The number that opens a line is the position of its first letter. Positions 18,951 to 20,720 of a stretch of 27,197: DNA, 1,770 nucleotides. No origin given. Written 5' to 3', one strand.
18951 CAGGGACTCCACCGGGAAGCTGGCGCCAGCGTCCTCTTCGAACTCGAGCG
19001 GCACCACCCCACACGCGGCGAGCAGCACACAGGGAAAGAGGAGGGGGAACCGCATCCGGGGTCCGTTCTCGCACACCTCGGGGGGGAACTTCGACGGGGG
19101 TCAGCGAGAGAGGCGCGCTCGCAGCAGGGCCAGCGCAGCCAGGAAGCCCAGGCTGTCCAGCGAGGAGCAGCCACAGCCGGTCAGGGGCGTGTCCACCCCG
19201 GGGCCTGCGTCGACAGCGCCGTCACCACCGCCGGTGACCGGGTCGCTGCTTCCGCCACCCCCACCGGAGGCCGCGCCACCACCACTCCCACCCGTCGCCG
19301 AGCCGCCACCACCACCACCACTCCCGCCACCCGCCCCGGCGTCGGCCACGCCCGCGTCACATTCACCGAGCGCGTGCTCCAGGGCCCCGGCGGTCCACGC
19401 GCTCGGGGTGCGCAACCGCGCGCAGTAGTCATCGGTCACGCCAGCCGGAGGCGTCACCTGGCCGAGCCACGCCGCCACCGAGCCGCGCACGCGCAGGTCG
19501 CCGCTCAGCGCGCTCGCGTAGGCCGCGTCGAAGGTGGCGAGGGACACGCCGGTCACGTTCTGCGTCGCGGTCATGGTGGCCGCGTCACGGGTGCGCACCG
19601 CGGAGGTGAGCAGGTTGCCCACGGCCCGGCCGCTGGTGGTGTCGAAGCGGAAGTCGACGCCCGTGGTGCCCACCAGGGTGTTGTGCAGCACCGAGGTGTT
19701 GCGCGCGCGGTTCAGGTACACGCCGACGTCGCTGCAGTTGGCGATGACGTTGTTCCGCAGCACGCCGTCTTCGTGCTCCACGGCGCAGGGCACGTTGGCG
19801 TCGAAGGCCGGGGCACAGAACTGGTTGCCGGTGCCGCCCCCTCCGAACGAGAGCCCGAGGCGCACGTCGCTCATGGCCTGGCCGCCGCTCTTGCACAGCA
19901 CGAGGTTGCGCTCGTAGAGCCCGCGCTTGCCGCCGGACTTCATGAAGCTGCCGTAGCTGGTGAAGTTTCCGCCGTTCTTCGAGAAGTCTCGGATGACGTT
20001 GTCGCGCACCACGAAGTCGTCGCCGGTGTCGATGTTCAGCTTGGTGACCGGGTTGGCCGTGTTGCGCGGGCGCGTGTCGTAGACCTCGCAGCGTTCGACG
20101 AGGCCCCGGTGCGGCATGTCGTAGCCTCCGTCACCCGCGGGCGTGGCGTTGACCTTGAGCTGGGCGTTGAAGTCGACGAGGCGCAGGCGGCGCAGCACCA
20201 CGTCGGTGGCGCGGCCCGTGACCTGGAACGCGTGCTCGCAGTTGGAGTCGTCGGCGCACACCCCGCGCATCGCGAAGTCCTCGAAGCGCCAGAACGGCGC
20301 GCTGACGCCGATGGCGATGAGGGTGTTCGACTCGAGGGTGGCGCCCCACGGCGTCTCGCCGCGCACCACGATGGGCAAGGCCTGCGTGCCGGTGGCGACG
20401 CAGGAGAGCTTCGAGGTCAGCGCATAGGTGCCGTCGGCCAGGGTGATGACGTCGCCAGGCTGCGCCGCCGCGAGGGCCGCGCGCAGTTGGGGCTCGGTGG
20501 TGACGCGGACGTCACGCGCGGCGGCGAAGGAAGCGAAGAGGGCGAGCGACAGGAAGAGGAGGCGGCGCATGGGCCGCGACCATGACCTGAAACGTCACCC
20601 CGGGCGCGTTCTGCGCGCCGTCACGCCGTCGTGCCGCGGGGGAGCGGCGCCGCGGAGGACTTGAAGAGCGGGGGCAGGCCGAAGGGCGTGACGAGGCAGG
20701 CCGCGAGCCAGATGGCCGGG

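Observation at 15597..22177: LysR regulator divergent from a four-gene block of exported proteins (membrane protein, PL6-like beta-helix, SGNH/PPC esterase, Cys-rich repeat protein)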

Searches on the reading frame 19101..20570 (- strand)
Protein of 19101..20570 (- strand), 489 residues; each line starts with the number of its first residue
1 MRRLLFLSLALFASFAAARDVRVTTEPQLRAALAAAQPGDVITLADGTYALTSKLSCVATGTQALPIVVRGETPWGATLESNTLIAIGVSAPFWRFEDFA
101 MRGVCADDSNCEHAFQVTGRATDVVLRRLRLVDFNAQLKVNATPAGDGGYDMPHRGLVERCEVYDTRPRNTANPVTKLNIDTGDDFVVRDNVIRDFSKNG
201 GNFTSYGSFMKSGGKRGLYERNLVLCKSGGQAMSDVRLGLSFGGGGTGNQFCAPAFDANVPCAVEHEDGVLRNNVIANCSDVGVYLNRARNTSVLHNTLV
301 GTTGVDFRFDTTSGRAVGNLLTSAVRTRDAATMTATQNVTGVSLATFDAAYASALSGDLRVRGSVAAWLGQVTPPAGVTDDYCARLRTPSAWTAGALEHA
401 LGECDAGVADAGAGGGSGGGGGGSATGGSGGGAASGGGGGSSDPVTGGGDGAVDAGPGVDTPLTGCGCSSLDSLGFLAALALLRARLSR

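Call 3: search_protein_families(library=pfam, proteins=[window:19101-20570:-], max_evalue=0.01)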
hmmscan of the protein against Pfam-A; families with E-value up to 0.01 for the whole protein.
window:19101-20570:- (489 aa): 3 families
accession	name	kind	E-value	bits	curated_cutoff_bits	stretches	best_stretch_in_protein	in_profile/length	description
PF13229.12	Beta_helix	-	7.4e-05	22.9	25.9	1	269-310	57-98/158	Right handed beta helix region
PF14592.12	Chondroitinas_B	-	0.00078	19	24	1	24-81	2-58/426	Chondroitinase B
PF05048.19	NosD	-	0.0028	17.6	23.6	1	266-322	91-147/212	Periplasmic copper-binding protein (NosD)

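Call 4: search_protein_families(library=ncbifam, proteins=[window:19101-20570:-], max_evalue=0.01)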
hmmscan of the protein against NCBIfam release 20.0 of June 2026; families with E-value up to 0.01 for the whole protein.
window:19101-20570:- (489 aa): 3 families
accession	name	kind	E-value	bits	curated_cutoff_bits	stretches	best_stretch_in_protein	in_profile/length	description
TIGR04247.1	NosD_copper_fam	subfamily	3.9e-05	22.4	300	0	29-133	1-95/377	nitrous oxide reductase family maturation protein NosD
TIGR03805.1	beta_helix_1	subfamily_domain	0.0023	17.1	141.5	0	29-61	1-33/314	parallel beta-helix domain-containing protein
TIGR03804.1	para_beta_helix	repeat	0.0039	16.8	19.45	1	270-302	11-42/44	parallel beta-helix repeat protein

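Call 8: find_encoding_contigs(protein=window:19101-20570:-, flank=10000, max_places=6)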
Protein window:19101-20570:- (489 aa): 5 contigs read that carry it; 2 places shown.
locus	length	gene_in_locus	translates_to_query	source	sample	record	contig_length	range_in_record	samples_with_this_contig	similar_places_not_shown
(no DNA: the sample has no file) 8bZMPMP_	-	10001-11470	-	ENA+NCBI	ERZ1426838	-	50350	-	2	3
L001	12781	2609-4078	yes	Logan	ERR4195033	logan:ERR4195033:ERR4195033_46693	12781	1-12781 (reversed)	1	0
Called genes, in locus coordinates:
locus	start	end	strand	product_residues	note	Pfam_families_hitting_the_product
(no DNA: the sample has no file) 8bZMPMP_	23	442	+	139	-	PF00027:cNMP_binding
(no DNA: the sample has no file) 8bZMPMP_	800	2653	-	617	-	-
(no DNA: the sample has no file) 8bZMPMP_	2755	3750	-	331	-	PF04389:Peptidase_M28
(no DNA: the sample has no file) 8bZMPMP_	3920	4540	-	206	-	-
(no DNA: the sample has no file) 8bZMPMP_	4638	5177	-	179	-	-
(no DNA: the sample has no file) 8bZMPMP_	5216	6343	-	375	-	-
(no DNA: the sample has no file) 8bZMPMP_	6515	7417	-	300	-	-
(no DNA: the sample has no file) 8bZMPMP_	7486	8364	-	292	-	-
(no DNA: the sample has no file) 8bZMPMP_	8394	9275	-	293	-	PF00126:HTH_1, PF03466:LysR_substrate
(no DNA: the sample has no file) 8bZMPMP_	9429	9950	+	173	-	-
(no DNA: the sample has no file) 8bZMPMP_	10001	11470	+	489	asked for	PF22842:Pel9A-like_beta_helix (weak)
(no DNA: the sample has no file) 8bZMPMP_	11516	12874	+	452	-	PF00657:Lipase_GDSL (weak), PF13472:Lipase_GDSL_2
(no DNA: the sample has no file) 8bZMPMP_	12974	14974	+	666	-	-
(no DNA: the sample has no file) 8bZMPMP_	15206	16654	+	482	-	PF19363:DUF5939, PF00211:Guanylate_cyc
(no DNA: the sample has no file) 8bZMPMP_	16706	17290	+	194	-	PF23459:S1_RRP5 (faint), PF00575:S1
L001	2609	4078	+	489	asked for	PF22842:Pel9A-like_beta_helix (weak)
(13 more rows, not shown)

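Call 9: find_homologous_proteins(query=window:19101-20570:-, max_evalue=0.00001)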
Query window:19101-20570:- (489 aa): 845 proteins with E <= 0.00001 among 8000 candidates; the best 120 are listed.
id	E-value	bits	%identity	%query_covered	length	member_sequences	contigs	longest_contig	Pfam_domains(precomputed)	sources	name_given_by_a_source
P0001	0.0e+0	1081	100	100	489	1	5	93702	PF22842.4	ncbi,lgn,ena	-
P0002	1.9e-239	813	-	-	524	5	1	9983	PF22842.4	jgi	jgi:hypothetical protein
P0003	4.1e-238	809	82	83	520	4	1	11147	PF22842.4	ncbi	-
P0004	4.3e-228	776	72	99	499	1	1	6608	PF22842.4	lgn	-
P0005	4.0e-225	766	80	80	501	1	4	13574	PF22842.4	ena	-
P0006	2.3e-214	731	78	80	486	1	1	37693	PF22842.4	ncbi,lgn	-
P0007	9.4e-205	699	76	83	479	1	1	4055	PF22842.4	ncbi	-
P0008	4.6e-203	693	71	87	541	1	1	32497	-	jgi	jgi:parallel beta-helix repeat protein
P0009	3.6e-184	631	68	81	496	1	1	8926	PF22842.4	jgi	jgi:hypothetical protein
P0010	8.0e-178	610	68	83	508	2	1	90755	PF22842.4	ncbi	ncbi:MAG: PE-PGRS family protein [Myxococcota bacterium]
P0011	6.7e-172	591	68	82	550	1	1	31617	PF22842.4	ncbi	ncbi:MAG: PE-PGRS family protein [Myxococcota bacterium]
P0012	6.0e-161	555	58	99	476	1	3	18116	PF22842.4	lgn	-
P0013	9.9e-157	541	62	79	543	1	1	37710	PF22842.4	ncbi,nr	ncbi:MAG: PE-PGRS family protein [Myxococcaceae bacterium]|nr:PE-PGRS family protein [Myxococcaceae 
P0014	1.5e-155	537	62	77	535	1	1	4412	PF22842.4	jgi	jgi:hypothetical protein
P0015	8.0e-155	534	63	82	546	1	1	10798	PF22842.4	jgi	jgi:hypothetical protein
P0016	1.6e-154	533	62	80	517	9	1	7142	PF22842.4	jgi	jgi:hypothetical protein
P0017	3.6e-153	529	62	81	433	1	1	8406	PF22842.4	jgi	jgi:hypothetical protein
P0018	8.6e-151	521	62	77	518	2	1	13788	PF22842.4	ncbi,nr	ncbi:MAG: PE-PGRS family protein [Myxococcaceae bacterium]|nr:PE-PGRS family protein [Myxococcaceae 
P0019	6.4e-150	518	57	85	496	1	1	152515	PF22842.4,PF14592.13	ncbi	-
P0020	2.1e-147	510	57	84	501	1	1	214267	PF13229.13,PF22842.4,PF14592.13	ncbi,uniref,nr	ncbi:chondroitinase-B domain-containing protein [Hyalangium gracile]|uniref:chondroitinase-B domain-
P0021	9.6e-147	508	58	81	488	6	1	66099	PF22842.4,PF14592.13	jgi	jgi:parallel beta-helix repeat protein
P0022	1.1e-145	504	56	80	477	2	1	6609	PF13229.13,PF22842.4,PF14592.13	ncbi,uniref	ncbi:chondroitinase-B domain-containing protein, partial [Corallococcus sp. CA053C]|uniref:chondroit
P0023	2.4e-145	503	55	98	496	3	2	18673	PF22842.4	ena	-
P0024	3.1e-145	503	59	81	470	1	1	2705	PF13229.13,PF22842.4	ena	-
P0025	9.6e-145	501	55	97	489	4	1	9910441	PF22842.4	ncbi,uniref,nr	ncbi:PE-PGRS family protein [Melittangium boletus]|uniref:PE-PGRS family protein n=1 Tax=Melittangiu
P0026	9.9e-145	501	57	83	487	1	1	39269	PF13229.13,PF22842.4,PF14592.13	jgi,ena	jgi:hypothetical protein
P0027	1.4e-144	501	53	93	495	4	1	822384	PF22842.4,PF14592.13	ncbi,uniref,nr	ncbi:chondroitinase-B domain-containing protein [Hyalangium rubrum]|uniref:Chondroitinase-B domain-c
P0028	2.0e-144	500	56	87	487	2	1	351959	PF13229.13,PF22842.4,PF14592.13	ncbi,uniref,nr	ncbi:chondroitinase-B domain-containing protein [Archangium lipolyticum]|uniref:chondroitinase-B dom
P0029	2.2e-144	500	58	80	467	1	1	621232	PF13229.13,PF22842.4,PF14592.13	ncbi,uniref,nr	ncbi:PE-PGRS family protein [Aggregicoccus sp. 17bor-14]|uniref:chondroitinase-B domain-containing p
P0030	2.2e-144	500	82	55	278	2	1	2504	PF22842.4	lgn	-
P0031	2.3e-144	500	57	83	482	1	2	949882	PF13229.13,PF22842.4,PF14592.13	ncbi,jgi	jgi:hypothetical protein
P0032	2.9e-144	500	53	92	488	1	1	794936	PF22842.4,PF14592.13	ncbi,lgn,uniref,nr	ncbi:chondroitinase-B domain-containing protein [Stigmatella erecta]|uniref:MYXO-CTERM domain-contai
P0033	4.4e-144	499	57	81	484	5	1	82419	PF13229.13,PF22842.4,PF14592.13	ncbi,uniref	ncbi:chondroitinase-B domain-containing protein [Archangium sp.]|uniref:chondroitinase-B domain-cont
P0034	4.7e-144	499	56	81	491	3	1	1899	PF22842.4,PF14592.13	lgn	-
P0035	8.4e-144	498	58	82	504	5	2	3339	PF22842.4,PF14592.13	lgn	-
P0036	1.5e-143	497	55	93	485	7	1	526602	PF13229.13,PF22842.4,PF14592.13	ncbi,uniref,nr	ncbi:chondroitinase-B domain-containing protein [Archangium sp. Cb G35]|uniref:chondroitinase-B doma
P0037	2.2e-143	497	59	78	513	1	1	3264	PF13229.13,PF22842.4,PF14592.13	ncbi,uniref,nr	ncbi:chondroitinase-B domain-containing protein [Corallococcus llansteffanensis]|uniref:PE-PGRS fami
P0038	8.3e-143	495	55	84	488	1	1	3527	PF13229.13,PF22842.4,PF14592.13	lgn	-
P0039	1.4e-142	494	53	92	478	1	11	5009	PF13229.13,PF22842.4,PF14592.13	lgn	-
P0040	1.7e-142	494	55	95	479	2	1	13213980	PF13229.13,PF22842.4,PF14592.13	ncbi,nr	ncbi:right-handed parallel beta-helix repeat-containing protein [Archangium violaceum]|nr:right-hand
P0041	2.1e-142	493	57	82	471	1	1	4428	PF13229.13,PF22842.4,PF14592.13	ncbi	-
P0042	3.4e-142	493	58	82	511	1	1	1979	PF22842.4,PF14592.13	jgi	jgi:parallel beta-helix repeat protein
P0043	4.0e-142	492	56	84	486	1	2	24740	PF13229.13,PF22842.4,PF14592.13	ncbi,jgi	jgi:hypothetical protein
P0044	7.5e-142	492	55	83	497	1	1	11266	PF22842.4,PF14592.13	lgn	-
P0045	9.7e-142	491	-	-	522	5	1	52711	PF22842.4,PF14592.13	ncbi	-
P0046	1.4e-141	491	57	80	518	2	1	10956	PF22842.4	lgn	-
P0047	1.5e-141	491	59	80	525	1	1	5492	PF22842.4,PF14592.13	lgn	-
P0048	1.5e-141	491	59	78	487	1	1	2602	PF13229.13,PF22842.4,PF14592.13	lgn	-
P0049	2.0e-141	490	53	84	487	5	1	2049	PF13229.13,PF22842.4,PF14592.13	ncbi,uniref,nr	ncbi:PE-PGRS family protein [Corallococcus terminator]|uniref:PE-PGRS family protein n=2 Tax=Corallo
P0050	3.9e-141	489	53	93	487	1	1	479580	PF13229.13,PF22842.4,PF14592.13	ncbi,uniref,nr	ncbi:PE-PGRS family protein [Myxococcus sp. K15C18031901]|uniref:chondroitinase-B domain-containing 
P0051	4.0e-141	489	55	82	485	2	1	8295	PF13229.13,PF22842.4,PF14592.13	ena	-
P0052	4.8e-141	489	56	81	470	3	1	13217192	PF13229.13,PF22842.4,PF14592.13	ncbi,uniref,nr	ncbi:PE-PGRS family protein [Archangium minus]|uniref:PE-PGRS family protein n=1 Tax=Archangium minu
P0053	5.6e-141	489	58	79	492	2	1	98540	PF22842.4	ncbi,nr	ncbi:MAG: right-handed parallel beta-helix repeat-containing protein [Labilithrix sp.]|nr:right-hand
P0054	7.9e-141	488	59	79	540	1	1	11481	PF22842.4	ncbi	-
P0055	8.3e-141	488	53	92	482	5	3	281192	PF13229.13,PF22842.4,PF14592.13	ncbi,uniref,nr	ncbi:PE-PGRS family protein [Myxococcus sp. CA056]|uniref:chondroitinase-B domain-containing protein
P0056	1.3e-140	488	52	93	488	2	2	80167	PF22842.4,PF14592.13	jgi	jgi:parallel beta-helix repeat protein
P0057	1.4e-140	487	55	87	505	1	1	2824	PF22842.4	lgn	-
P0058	1.7e-140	487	56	86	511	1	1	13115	PF22842.4,PF14592.13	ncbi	ncbi:MAG: chondroitinase-B domain-containing protein [Archangium sp.]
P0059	1.7e-140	487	58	79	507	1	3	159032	PF22842.4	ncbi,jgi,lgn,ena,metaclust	metaclust:\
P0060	1.9e-140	487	59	81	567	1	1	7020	PF22842.4,PF14592.13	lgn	-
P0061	2.0e-140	487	57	81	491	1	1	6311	PF22842.4,PF14592.13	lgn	-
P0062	2.6e-140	487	52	98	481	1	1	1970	PF13229.13,PF22842.4,PF14592.13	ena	-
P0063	2.7e-140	486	57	82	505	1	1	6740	PF22842.4,PF14592.13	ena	-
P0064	3.2e-140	486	57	79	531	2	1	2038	PF22842.4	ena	-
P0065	3.3e-140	486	55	81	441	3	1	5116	PF22842.4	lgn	-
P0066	4.5e-140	486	55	82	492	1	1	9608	PF22842.4,PF14592.13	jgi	jgi:MYXO-CTERM domain-containing protein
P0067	5.0e-140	486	53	87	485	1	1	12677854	PF22842.4,PF14592.13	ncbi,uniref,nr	ncbi:right-handed parallel beta-helix repeat-containing protein [Archangium violaceum]|uniref:chondr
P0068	6.1e-140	485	61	75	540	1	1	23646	PF22842.4,PF14592.13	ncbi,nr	ncbi:MAG: PE-PGRS family protein [Polyangiaceae bacterium]|nr:PE-PGRS family protein [Polyangiaceae 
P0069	7.7e-140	485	51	88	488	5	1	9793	PF13229.13,PF22842.4,PF14592.13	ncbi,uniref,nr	ncbi:PE-PGRS family protein [Corallococcus sp. AB049A]|uniref:chondroitinase-B domain-containing pro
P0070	8.1e-140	485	56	81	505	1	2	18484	PF22842.4,PF14592.13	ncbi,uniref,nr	ncbi:SYNERG-CTERM sorting domain-containing protein [Pyxidicoccus fallax]|uniref:SYNERG-CTERM sortin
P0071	8.9e-140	485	58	83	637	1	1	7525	PF22842.4,PF14592.13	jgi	jgi:hypothetical protein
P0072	1.2e-139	484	58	83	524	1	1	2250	PF22842.4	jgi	jgi:MYXO-CTERM domain-containing protein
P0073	1.3e-139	484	55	80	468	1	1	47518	PF22842.4,PF14592.13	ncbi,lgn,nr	ncbi:MAG: PE-PGRS family protein [Myxococcaceae bacterium]|nr:MAG: PE-PGRS family protein [Myxococca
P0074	1.7e-139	484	57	84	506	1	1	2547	PF22842.4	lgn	-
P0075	2.4e-139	483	54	83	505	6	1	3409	PF22842.4,PF14592.13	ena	-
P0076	2.5e-139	483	55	83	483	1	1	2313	PF22842.4,PF14592.13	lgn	-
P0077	3.0e-139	483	56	83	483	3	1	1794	PF22842.4,PF14592.13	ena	-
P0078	3.3e-139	483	56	91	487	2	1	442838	PF22842.4,PF14592.13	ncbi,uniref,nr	ncbi:chondroitinase-B domain-containing protein [Pyxidicoccus xibeiensis]|uniref:chondroitinase-B do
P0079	3.3e-139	483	56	84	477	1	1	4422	PF13229.13,PF22842.4,PF14592.13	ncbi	-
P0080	3.4e-139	483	55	82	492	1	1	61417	PF22842.4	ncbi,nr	ncbi:MAG: PE-PGRS family protein [Deltaproteobacteria bacterium]|nr:PE-PGRS family protein [Deltapro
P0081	3.4e-139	483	55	87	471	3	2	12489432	PF13229.13,PF22842.4,PF14592.13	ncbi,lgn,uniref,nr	ncbi:chondroitinase B-like protein [Archangium gephyra]|uniref:Chondroitinase B-like protein n=2 Tax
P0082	3.6e-139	483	56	82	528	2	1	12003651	PF22842.4,PF14592.13,PF05048.20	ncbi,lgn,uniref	ncbi:chondroitinase-B domain-containing protein [Sorangium sp. So ce362]|uniref:chondroitinase-B dom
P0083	3.8e-139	483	55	85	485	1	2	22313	PF13229.13,PF22842.4,PF14592.13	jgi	jgi:MYXO-CTERM domain-containing protein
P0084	4.8e-139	482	54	92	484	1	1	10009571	PF22842.4,PF14592.13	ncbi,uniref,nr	ncbi:chondroitinase-B domain-containing protein [Stigmatella sp. ncwal1]|uniref:Chondroitinase-B dom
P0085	8.6e-139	481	52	96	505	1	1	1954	PF13229.13,PF22842.4,PF14592.13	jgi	jgi:MYXO-CTERM domain-containing protein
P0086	8.8e-139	481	55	81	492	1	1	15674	PF13229.13,PF22842.4,PF14592.13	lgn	-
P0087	9.4e-139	481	56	82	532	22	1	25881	PF13229.13,PF22842.4,PF14592.13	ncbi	-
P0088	9.5e-139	481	54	85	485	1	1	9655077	PF13229.13,PF22842.4,PF14592.13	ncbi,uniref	ncbi:chondroitinase-B domain-containing protein [Corallococcus coralloides]|uniref:chondroitinase-B 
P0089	1.1e-138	481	53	86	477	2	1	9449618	PF13229.13,PF22842.4,PF14592.13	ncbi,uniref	ncbi:right-handed parallel beta-helix repeat-containing protein [Corallococcus interemptor]|uniref:c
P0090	1.5e-138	481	56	82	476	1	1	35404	PF22842.4,PF14592.13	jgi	jgi:hypothetical protein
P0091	1.6e-138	481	54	88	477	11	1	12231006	PF13229.13,PF22842.4,PF14592.13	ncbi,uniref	ncbi:chondroitinase-B domain-containing protein [Cystobacter fuscus]|uniref:chondroitinase-B domain-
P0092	1.6e-138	481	57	82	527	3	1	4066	PF22842.4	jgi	jgi:parallel beta-helix repeat protein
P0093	1.6e-138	481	55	78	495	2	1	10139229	PF13229.13,PF22842.4,PF14592.13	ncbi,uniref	ncbi:chondroitinase-B domain-containing protein [Corallococcus exercitus]|uniref:chondroitinase-B do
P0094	1.6e-138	481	57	79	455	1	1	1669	PF22842.4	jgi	jgi:hypothetical protein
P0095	1.7e-138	481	58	79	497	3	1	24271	PF22842.4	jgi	-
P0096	1.8e-138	480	55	82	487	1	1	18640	PF22842.4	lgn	-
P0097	2.4e-138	480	53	95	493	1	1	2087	PF13229.13,PF22842.4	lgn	-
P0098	2.4e-138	480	54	88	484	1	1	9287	PF22842.4,PF14592.13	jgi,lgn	jgi:hypothetical protein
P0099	2.7e-138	480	56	80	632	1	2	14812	PF00542.25,PF22842.4,PF14592.13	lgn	-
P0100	4.0e-138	479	59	79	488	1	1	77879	PF22842.4,PF14592.13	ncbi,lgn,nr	ncbi:MAG: PE-PGRS family protein [Deltaproteobacteria bacterium]|nr:PE-PGRS family protein [Deltapro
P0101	4.0e-138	479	56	79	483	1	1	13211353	PF22842.4,PF14592.13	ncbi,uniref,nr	ncbi:PE-PGRS family protein [Pyxidicoccus parkwayensis]|uniref:PE-PGRS family protein n=1 Tax=Pyxidi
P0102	4.2e-138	479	56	79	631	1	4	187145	PF00542.25,PF22842.4,PF14592.13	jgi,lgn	jgi:ribosomal protein L7/L12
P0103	4.4e-138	479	51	96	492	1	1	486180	PF22842.4,PF14592.13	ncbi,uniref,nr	ncbi:chondroitinase-B domain-containing protein [Hyalangium versicolor]|uniref:chondroitinase-B doma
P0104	4.4e-138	479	51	93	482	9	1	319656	PF13229.13,PF22842.4,PF14592.13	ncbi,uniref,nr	ncbi:right-handed parallel beta-helix repeat-containing protein [Myxococcus sp. K38C18041901]|uniref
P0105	6.1e-138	479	58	82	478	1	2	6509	PF22842.4,PF14592.13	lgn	-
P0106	6.8e-138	479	53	86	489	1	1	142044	PF13229.13,PF22842.4,PF14592.13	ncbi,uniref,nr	ncbi:chondroitinase-B domain-containing protein [Corallococcus silvisoli]|uniref:chondroitinase-B do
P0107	6.8e-138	479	56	80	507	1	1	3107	PF22842.4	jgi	jgi:hypothetical protein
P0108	7.2e-138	478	55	81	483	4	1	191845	PF22842.4,PF14592.13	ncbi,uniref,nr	ncbi:PE-PGRS family protein [Corallococcus sp. BB11-1]|uniref:chondroitinase-B domain-containing pro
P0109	8.8e-138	478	54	91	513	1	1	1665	PF22842.4,PF14592.13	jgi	jgi:hypothetical protein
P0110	9.5e-138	478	58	82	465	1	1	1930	PF13229.13,PF22842.4,PF14592.13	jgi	-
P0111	9.7e-138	478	58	80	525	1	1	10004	PF13229.13,PF22842.4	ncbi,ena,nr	ncbi:MAG TPA: right-handed parallel beta-helix repeat-containing protein [Polyangiaceae bacterium]|n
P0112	1.0e-137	478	52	92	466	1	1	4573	PF22842.4,PF14592.13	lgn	-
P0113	1.3e-137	478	55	82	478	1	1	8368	PF22842.4,PF14592.13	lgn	-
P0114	1.3e-137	478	57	75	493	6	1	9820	PF22842.4,PF14592.13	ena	-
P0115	1.8e-137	477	54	92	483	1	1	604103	PF13229.13,PF22842.4,PF14592.13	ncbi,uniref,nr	ncbi:chondroitinase-B domain-containing protein [Pyxidicoccus trucidator]|uniref:chondroitinase-B do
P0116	1.9e-137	477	55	86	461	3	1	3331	PF22842.4,PF14592.13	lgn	-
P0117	2.5e-137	477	54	82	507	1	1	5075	PF22842.4,PF14592.13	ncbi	-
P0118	3.0e-137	476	54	86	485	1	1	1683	PF22842.4,PF14592.13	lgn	-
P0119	3.3e-137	476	53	83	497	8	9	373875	PF22842.4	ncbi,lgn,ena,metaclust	metaclust:\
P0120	4.2e-137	476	55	82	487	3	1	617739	PF22842.4,PF14592.13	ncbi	ncbi:MAG: chondroitinase-B domain-containing protein [Polyangia bacterium]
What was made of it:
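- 19101..20570 (-): 489-aa exported right-handed beta-helix protein with a Gly-rich linker and a MYXO-CTERM anchor, from a family found across Myxococcota. 845 or more homologues at 50-82% identity (call 9).
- Closest known: PL9 pectate lyase Pel9A. Same: Orthologues are annotated 'chondroitinase-B domain-containing' (call 9).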
